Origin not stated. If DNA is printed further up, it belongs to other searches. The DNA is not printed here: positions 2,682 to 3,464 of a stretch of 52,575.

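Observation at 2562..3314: RHH regulator plus membrane-tethered TIR-like protein: a minimal two-gene candidate defence or abortive module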

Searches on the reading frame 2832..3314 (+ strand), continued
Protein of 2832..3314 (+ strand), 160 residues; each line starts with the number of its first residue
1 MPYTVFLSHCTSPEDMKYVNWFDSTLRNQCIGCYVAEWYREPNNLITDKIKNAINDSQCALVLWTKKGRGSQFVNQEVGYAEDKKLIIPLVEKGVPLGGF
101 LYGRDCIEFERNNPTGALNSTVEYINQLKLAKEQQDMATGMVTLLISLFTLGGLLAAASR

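Call 68: find_encoding_contigs(protein=P0248, flank=3000, max_places=4)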
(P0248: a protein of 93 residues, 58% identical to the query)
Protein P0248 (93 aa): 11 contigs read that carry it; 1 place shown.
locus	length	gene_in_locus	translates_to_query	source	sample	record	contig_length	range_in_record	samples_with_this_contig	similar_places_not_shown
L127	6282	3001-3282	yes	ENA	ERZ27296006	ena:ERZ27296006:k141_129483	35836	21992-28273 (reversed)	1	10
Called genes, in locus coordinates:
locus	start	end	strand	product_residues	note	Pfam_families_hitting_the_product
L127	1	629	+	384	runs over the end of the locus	PF02771:Acyl-CoA_dh_N, PF02770:Acyl-CoA_dh_M, PF00441:Acyl-CoA_dh_1, PF08028:Acyl-CoA_dh_2, PF21263:Acyl-CoA-dh_C, PF21343:ACAD9-ACADV_C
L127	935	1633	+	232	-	PF01012:ETF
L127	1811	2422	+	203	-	PF01012:ETF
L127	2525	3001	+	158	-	PF01582:TIR, PF13676:TIR_2, PF08937:ThsB_TIR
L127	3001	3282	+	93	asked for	-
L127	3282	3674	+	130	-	PF01850:PIN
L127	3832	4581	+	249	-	PF01012:ETF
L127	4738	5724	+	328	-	PF01012:ETF, PF00766:ETF_alpha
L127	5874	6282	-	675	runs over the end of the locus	PF02665:Nitrate_red_gam, PF00037:Fer4 (faint), PF12797:Fer4_2 (weak), PF13183:Fer4_8, PF13187:Fer4_9, PF13237:Fer4_10, PF13534:Fer4_17 (faint), PF02754:CCG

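Call 69: find_encoding_contigs(protein=P0290, flank=3000, max_places=3)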
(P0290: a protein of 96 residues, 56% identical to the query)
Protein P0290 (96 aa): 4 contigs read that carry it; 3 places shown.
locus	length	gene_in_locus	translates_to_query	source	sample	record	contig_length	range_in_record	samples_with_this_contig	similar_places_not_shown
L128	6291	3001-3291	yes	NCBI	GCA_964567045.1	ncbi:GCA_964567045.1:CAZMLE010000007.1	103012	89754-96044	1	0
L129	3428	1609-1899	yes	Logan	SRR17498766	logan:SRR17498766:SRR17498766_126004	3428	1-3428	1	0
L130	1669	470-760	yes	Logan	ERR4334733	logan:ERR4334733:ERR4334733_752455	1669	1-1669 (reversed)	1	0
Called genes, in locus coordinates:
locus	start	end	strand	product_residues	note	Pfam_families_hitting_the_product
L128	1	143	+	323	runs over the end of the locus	PF01261:AP_endonuc_2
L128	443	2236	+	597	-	PF13646:HEAT_2 (weak)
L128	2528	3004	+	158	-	PF01582:TIR (weak), PF13676:TIR_2, PF08937:ThsB_TIR (weak)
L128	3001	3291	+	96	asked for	-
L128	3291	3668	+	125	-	PF01850:PIN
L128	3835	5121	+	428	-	PF07221:GlcNAc_2-epim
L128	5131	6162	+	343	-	-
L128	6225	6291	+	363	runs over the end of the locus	PF01208:URO-D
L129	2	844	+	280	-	?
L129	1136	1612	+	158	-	PF01582:TIR (weak), PF13676:TIR_2, PF08937:ThsB_TIR (weak)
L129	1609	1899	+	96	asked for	-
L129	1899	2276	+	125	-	PF01850:PIN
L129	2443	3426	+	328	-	?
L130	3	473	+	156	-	?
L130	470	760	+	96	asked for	-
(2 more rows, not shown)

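Call 70: find_encoding_contigs(protein=P0185, flank=3000, max_places=3)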
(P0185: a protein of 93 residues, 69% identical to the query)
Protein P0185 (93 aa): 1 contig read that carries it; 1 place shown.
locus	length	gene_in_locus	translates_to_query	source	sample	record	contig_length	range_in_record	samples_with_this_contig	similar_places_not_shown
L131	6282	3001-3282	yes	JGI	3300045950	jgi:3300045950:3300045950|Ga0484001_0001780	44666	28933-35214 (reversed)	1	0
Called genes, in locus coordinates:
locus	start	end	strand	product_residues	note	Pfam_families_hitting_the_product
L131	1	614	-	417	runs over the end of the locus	PF06745:ATPase, PF12844:HTH_19, PF13443:HTH_26 (weak), PF13560:HTH_31 (weak), PF01381:HTH_3, PF07883:Cupin_2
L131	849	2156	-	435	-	PF13173:AAA_14, PF13635:DUF4143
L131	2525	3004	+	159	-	PF01582:TIR, PF13676:TIR_2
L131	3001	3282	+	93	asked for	-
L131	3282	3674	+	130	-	PF01850:PIN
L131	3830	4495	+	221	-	PF01381:HTH_3 (faint)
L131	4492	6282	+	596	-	PF13589:HATPase_c_3 (weak)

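Call 79: predict_structure(alignment_id=A5)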
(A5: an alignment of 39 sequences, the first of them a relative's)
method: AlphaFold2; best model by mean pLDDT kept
length: 93 residues; sequences in the alignment: 39
mean_pLDDT: 70.4   pTM: 0.54
mean pLDDT of the five models: 70.4, 68.4, 60.2, 59.9, 58.9
residues with pLDDT >= 90: 8; 70-90: 46; 50-70: 20; < 50: 19
segments of 3 or more residues with pLDDT < 50: 60-73, 89-93
pLDDT, mean of each block of 10 residues (from residue 1): 88 87 86 85 86 65 39 51 54 41
secondary structure, 60 per line:
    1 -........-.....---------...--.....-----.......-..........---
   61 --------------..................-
elements in order: E2-6 E11-15 E25-27 E30-34 E40-46 H48-57 H75-92

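Call 81: fold_search(model_id=the predicted structure, library=pdb)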
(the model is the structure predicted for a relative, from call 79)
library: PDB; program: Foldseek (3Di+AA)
matches with E <= 10: 342; with E <= 0.001: 0
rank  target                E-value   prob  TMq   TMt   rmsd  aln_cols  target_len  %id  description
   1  9a5d_A                5.8e-01  0.06  0.15  0.04  22.0       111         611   17  Integrative model of WALK-YYCH by crosslinking MS and deep learning (released 2024-09-18)
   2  6lqs_SZ               6.2e-01  0.12  0.25  0.20  15.1       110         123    9  Cryo-EM structure of 90S small subunit preribosomes in transition states (State D) (released 2020-09-16)
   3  9kzx_SY               7.0e-01  0.10  0.22  0.18  13.9       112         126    9  Cryo-EM structure of the HCV IRES-dependently initiated CMV-stalled 80S ribosome (rotated state) in complexed with eI (released 2025-12-03)
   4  8c01_a                7.0e-01  0.06  0.17  0.18  12.1        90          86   10  Enp1TAP_A population of yeast small ribosomal subunit precursors (released 2022-12-28)
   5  5djt_A                8.5e-01  0.08  0.18  0.12  12.0        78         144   13  Crystal structure of LOV2 (C450A) domain in complex with Zdk2 (released 2016-07-20)
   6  6y57_SY               9.1e-01  0.08  0.23  0.19  14.3       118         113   12  Structure of human ribosome in hybrid-PRE state (released 2020-04-15)
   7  3tvv_B                1.0e+00  0.09  0.22  0.12   8.8        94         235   17  Structure of the tandem PH domains of Rtt106 (residues 68-315) (released 2012-02-01)
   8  9lyu_A                1.0e+00  0.07  0.17  0.05   9.5        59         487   20  Crystal structure of glycerol kinase from Entamoeba histolytica (Ligand-free form) (released 2026-02-25)
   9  4wx8_B                1.1e+00  0.08  0.19  0.21  10.5        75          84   15  Crystal structure of binary complex Gon7-Pcc1 (released 2015-03-18)
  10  9vf7_A                1.2e+00  0.03  0.13  0.10  11.2        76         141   18  Structure of Meiothermus ruber Mrub_1259 LOV domain with N- and C-terminal alpha helices (MrLOVe) (released 2025-06-25)
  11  9lzg_A                1.3e+00  0.10  0.19  0.05   8.6        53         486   19  Crystal structure of glycerol kinase from Entamoeba histolytica complexed with daphnetin. (released 2026-02-25)
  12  3j80_Y                1.3e+00  0.06  0.20  0.15  13.9       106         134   12  CryoEM structure of 40S-eIF1-eIF1A preinitiation complex (released 2014-11-05)
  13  8fru_H                1.3e+00  0.06  0.20  0.12  12.4        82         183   11  60S subunit of the Giardia lamblia 80S ribosome (released 2024-01-31)
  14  8zde_A                1.4e+00  0.15  0.26  0.19  10.1        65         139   14  Crystal structure of HsmR with DNA bound (released 2025-11-05)
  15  7dvu                  1.5e+00  0.12  0.20  0.15  12.2        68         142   18  Crystal structure of heme sensor protein PefR in complex with heme and cyanide (released 2021-09-29)
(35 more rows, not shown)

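Call 84: search_protein_families(library=padloc, alignment_id=A6, max_evalue=0.0001)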
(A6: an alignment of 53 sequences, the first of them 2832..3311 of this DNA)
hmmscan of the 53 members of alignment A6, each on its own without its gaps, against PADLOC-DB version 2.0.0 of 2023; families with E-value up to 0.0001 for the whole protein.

A. member 1, window:2832-3311:+ (160 aa): 2 families
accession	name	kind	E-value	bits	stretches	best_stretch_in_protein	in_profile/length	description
PDLC00436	ThsB1|ThsB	-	9.4e-07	26.5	1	4-86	37-121/183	TIR-like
PDLC00419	ThsB1|ThsB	-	1.2e-06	26.4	1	4-86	29-113/165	TIR-like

B. families by the number of members that match (of 53 scanned): 20 families
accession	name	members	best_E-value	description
PDLC01439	typeIV_DinG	1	1.6e-112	CAS-IV-A; associated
PDLC04134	mad2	1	6.2e-24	mads_2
PDLC01729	typeIV_DinG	1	2.1e-19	Csf4_0_IVA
PDLC01730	typeIV_DinG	1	2.5e-10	Csf4_1_IVA1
PDLC02196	IetA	1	1.1e-09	-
PDLC01321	typeIV_DinG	1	8.8e-09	CAS-IV-A; associated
PDLC02195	IetA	1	2.4e-08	-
PDLC01007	typeIV_DinG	1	4.5e-08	CRISPR type AFERR-associated DEAD/DEAH-box helicase Csf4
PDLC01994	RtcR_PspF1--CARF_AAA_HTH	1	1e-07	-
PDLC04986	PDC-S28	1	1.4e-07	-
PDLC01993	RtcR--CARF_AAA_HTH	1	3.1e-07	-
PDLC03678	HEase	1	3.9e-07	homing endonuclease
PDLC00436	ThsB1|ThsB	1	9.4e-07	TIR-like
PDLC00419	ThsB1|ThsB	1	1.2e-06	TIR-like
PDLC04606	PDC-M37B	1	5e-06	-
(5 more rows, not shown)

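Call 92: search_protein_families(library=phrogs, proteins=[window:2832-3311:+], max_evalue=0.01)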
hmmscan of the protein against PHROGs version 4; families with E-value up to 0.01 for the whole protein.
window:2832-3311:+ (160 aa): 1 family
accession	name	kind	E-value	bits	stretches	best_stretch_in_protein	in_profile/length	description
phrog_6988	-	unknown function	0.0078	17.1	0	43-85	52-94/135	-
